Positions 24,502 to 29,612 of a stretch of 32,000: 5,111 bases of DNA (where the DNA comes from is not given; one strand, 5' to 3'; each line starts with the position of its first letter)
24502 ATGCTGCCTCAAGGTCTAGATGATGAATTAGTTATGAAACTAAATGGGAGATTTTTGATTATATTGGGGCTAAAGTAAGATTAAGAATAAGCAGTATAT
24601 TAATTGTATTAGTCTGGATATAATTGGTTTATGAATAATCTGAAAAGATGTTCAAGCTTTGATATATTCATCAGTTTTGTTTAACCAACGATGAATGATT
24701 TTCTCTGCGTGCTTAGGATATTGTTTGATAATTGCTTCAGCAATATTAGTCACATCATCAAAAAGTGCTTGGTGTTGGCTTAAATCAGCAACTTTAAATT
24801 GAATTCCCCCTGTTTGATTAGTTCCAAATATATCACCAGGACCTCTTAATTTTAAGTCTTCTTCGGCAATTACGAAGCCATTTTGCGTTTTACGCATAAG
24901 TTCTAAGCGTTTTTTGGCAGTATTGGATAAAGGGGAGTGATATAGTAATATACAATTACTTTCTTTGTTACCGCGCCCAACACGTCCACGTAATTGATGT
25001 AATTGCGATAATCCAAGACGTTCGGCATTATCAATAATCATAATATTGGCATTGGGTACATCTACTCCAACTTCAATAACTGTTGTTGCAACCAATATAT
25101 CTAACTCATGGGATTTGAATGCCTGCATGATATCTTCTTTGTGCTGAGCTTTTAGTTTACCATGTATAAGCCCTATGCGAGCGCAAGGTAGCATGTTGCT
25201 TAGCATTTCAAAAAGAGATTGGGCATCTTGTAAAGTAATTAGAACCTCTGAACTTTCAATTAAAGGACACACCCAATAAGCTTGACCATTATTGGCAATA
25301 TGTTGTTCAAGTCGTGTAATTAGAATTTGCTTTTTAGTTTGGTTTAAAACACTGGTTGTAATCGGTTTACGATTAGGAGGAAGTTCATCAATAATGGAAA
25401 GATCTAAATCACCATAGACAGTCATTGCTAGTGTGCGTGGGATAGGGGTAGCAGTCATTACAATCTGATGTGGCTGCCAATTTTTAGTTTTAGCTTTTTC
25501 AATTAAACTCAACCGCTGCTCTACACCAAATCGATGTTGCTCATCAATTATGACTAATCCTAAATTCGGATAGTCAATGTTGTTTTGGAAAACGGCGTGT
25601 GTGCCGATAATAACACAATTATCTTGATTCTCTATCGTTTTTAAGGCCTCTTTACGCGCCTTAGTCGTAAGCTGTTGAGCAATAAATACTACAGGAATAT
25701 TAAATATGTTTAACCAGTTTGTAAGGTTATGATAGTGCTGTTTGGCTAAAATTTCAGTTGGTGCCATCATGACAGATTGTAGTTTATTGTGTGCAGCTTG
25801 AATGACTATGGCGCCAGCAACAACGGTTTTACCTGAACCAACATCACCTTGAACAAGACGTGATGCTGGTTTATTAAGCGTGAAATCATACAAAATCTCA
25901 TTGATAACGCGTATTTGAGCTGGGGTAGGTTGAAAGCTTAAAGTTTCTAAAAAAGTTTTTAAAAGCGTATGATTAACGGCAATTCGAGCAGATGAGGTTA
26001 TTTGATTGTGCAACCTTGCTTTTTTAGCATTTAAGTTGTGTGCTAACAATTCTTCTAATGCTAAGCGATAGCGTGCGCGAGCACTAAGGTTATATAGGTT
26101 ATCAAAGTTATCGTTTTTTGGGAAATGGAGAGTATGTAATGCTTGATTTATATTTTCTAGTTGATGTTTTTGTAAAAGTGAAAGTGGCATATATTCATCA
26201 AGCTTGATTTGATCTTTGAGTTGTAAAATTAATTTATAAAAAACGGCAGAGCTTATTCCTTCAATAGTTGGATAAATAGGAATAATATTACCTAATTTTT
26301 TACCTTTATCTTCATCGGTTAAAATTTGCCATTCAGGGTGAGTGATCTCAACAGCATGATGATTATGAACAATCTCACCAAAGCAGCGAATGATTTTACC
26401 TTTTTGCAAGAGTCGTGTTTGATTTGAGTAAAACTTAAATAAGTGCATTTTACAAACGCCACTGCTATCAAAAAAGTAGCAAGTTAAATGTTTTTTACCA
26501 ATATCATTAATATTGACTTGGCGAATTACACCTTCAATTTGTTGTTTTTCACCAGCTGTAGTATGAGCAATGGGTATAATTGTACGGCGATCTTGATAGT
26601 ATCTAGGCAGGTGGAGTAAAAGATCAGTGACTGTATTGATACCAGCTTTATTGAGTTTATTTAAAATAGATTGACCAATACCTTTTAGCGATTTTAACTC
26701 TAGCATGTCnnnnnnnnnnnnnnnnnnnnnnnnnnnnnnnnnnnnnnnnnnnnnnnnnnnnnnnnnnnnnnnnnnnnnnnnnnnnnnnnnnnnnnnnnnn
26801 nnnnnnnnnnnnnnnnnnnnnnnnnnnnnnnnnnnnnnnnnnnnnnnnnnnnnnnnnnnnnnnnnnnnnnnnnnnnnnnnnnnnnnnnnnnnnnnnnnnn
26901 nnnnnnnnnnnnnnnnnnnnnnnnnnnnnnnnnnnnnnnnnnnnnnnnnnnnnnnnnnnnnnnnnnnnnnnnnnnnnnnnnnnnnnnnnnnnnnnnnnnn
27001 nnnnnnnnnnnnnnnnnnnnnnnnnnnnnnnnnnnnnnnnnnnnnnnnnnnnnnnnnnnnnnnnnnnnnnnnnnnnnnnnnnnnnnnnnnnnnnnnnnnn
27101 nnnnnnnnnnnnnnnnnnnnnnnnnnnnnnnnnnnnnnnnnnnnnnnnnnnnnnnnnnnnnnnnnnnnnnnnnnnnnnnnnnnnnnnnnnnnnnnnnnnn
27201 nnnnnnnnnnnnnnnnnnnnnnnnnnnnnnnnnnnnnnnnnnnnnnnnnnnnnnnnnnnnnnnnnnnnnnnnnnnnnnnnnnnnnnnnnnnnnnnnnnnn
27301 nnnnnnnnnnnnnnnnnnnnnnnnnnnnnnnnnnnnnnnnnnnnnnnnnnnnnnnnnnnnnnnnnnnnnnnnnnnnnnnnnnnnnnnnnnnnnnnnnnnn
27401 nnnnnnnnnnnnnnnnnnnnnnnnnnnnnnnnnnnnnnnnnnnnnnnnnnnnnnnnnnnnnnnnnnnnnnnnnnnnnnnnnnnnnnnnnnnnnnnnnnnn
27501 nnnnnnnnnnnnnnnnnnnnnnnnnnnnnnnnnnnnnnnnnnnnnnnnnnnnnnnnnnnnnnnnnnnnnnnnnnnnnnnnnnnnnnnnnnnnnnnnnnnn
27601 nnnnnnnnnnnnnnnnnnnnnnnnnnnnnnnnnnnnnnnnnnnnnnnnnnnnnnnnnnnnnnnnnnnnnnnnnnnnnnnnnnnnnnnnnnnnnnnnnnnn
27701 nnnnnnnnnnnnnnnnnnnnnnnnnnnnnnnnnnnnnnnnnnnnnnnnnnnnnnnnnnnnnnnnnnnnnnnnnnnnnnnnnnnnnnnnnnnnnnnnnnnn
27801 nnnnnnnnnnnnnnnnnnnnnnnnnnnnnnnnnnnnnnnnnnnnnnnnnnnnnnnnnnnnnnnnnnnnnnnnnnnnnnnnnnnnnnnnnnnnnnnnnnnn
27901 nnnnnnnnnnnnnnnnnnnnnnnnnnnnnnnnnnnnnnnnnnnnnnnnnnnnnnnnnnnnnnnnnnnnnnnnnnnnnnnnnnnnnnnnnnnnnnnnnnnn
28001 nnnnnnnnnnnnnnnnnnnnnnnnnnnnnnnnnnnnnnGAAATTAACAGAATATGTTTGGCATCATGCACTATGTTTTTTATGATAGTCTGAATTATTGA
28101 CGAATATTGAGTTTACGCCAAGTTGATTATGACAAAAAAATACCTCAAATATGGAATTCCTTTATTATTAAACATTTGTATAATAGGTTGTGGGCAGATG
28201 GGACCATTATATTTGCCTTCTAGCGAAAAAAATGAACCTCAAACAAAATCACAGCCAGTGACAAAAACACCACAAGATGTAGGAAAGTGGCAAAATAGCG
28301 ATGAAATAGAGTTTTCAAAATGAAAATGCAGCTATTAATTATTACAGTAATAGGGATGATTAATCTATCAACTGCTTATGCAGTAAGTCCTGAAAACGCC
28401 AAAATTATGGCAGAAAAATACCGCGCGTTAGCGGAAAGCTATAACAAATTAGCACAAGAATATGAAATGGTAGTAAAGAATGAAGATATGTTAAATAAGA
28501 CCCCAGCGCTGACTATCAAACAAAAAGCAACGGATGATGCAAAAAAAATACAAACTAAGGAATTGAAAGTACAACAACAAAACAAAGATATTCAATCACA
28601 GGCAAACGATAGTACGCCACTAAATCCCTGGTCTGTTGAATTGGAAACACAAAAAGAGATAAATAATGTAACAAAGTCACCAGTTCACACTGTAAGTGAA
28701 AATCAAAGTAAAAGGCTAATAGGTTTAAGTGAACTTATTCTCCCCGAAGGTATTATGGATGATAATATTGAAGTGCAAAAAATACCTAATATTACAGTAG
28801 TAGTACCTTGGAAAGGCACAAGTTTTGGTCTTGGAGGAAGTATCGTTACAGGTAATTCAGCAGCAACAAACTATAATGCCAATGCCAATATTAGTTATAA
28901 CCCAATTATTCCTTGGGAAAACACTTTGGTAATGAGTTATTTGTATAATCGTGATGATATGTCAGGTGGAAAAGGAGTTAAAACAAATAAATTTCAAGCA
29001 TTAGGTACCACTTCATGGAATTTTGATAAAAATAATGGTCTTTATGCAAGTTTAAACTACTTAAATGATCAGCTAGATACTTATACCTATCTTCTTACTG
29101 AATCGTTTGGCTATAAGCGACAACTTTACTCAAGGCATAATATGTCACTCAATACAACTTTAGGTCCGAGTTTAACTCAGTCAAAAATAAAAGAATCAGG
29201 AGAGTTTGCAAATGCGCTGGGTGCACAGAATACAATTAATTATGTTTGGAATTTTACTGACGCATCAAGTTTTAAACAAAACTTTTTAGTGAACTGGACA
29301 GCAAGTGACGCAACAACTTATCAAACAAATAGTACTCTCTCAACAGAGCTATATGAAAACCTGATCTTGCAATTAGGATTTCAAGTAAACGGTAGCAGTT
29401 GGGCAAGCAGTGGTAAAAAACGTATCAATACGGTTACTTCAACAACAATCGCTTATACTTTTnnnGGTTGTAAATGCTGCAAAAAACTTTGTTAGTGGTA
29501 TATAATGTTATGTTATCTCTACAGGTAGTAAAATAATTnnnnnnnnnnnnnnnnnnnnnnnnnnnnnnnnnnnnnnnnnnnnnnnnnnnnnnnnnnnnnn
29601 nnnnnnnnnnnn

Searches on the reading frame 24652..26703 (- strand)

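Call 71: search_protein_families(library=pfam, proteins=[window:24652-26703:-], max_evalue=0.00001)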
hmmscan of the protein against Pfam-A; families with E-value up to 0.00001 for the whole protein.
window:24652-26703:- (683 aa): 7 families
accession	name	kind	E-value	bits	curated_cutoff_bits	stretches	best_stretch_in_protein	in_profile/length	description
PF00270.35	DEAD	-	4.2e-24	85.6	26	1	260-426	1-165/167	DEAD/DEAH box helicase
PF00271.37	Helicase_C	-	2.2e-23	83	23.5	1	470-578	13-109/110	Helicase conserved C-terminal domain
PF17191.10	RecG_wedge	-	1.3e-18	67.6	23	1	3-159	2-155/162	RecG wedge domain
PF04851.21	ResIII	-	1.5e-14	54.7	22.5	1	257-420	2-162/164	Type III restriction enzyme, res subunit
PF19833.4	RecG_dom3_C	-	3.6e-12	46.6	26.8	1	606-666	1-62/87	ATP-dependent DNA helicase RecG, domain 3, C-terminal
PF22590.2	Cas3-like_C_2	-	4.3e-08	33.8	27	1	490-579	11-105/106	CRISPR-associated nuclease/helicase Cas3, C-terminal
PF01336.31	tRNA_anti-codon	-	2e-06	28.1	27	1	56-128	3-75/75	OB-fold nucleic acid binding domain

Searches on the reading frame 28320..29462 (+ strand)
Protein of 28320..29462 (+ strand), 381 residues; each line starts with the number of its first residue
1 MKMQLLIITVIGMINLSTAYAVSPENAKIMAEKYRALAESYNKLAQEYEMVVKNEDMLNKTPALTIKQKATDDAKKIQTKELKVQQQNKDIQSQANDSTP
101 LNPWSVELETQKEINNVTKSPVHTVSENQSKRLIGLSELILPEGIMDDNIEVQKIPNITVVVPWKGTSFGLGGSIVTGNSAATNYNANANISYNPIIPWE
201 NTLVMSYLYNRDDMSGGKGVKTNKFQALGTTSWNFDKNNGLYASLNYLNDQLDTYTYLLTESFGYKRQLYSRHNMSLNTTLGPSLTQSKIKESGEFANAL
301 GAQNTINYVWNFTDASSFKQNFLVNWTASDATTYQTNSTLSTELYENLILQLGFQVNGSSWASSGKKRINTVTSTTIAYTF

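Call 72: search_protein_families(library=pfam, proteins=[window:28320-29462:+], max_evalue=0.00001)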
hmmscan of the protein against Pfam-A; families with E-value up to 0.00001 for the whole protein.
window:28320-29462:+ (381 aa): 1 family
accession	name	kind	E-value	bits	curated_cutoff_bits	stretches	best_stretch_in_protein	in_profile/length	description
PF04338.18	DUF481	-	3.3e-27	96.3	21.1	1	171-381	3-210/210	Protein of unknown function, DUF481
